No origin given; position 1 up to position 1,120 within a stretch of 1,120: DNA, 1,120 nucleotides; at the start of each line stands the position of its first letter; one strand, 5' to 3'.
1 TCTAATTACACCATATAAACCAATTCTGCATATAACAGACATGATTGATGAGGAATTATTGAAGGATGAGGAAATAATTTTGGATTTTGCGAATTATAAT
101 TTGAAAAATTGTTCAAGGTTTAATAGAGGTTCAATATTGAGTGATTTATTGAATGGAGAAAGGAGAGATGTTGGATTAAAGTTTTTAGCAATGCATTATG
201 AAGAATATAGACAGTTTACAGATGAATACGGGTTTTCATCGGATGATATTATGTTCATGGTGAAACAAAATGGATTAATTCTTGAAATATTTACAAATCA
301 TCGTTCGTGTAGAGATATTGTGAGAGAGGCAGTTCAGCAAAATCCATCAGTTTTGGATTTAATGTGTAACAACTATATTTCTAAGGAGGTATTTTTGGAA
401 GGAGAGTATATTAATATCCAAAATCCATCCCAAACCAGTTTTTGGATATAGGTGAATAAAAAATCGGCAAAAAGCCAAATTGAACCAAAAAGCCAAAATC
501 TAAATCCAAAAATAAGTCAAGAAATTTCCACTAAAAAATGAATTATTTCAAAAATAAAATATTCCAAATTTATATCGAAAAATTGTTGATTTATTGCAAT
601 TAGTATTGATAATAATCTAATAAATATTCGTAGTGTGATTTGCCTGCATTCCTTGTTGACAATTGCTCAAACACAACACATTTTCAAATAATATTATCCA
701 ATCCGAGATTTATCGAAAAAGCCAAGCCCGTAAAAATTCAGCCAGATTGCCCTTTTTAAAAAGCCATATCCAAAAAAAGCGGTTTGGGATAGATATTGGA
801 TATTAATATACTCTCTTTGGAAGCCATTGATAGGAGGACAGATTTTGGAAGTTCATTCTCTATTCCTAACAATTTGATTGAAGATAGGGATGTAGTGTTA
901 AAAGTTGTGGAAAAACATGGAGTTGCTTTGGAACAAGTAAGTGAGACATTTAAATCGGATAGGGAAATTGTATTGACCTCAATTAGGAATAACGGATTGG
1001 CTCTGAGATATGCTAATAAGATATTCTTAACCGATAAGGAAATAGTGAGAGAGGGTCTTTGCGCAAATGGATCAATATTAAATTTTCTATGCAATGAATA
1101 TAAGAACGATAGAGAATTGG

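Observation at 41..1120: Single DUF4116-repeat protein gene split into a TIR-tailed 5' ORF and a start-less 3' fragment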

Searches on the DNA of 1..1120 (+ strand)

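Call 28: search_rna_families(source=window, threshold=evalue, max_evalue=1)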
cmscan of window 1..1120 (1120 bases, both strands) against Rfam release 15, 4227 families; matches with E-value up to 1: 1.
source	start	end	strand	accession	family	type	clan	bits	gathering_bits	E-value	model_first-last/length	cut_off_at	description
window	357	433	-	RF01465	rli31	Gene; sRNA;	-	23.7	80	0.43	1-115/115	no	Listeria sRNA rli31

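Call 40: search_dna_similar(query=window:402-815:+, collection=ecoli_genomes, mode=distant, max_rows=5)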
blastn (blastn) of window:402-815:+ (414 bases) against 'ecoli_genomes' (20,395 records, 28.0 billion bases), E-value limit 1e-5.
No match.

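Call 41: search_dna_similar(query=window:402-815:+, collection=plasmids, mode=distant, max_rows=5)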
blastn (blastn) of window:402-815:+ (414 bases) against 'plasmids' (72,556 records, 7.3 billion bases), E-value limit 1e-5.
No match.

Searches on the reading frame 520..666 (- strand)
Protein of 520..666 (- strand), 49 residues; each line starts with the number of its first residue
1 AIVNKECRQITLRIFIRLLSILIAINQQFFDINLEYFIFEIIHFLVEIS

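Call 45: search_protein_families(library=pfam, proteins=[window:520-666:-], max_evalue=1)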
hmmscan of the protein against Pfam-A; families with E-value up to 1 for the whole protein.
seq(49 aa): 0 families

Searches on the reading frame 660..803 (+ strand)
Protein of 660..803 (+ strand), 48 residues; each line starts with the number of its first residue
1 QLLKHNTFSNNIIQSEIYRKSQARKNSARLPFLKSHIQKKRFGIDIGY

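Call 45: search_protein_families(library=pfam, proteins=[window:660-803:+], max_evalue=1)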
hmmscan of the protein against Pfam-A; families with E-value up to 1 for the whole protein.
seq(48 aa): 0 families

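Call 49: list_cluster_members(proteins=[window:663-803:+, window:362-496:-, window:640-756:+, window:414-509:-, window:452-538:+, window:759-1094:-, window:538-600:+])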
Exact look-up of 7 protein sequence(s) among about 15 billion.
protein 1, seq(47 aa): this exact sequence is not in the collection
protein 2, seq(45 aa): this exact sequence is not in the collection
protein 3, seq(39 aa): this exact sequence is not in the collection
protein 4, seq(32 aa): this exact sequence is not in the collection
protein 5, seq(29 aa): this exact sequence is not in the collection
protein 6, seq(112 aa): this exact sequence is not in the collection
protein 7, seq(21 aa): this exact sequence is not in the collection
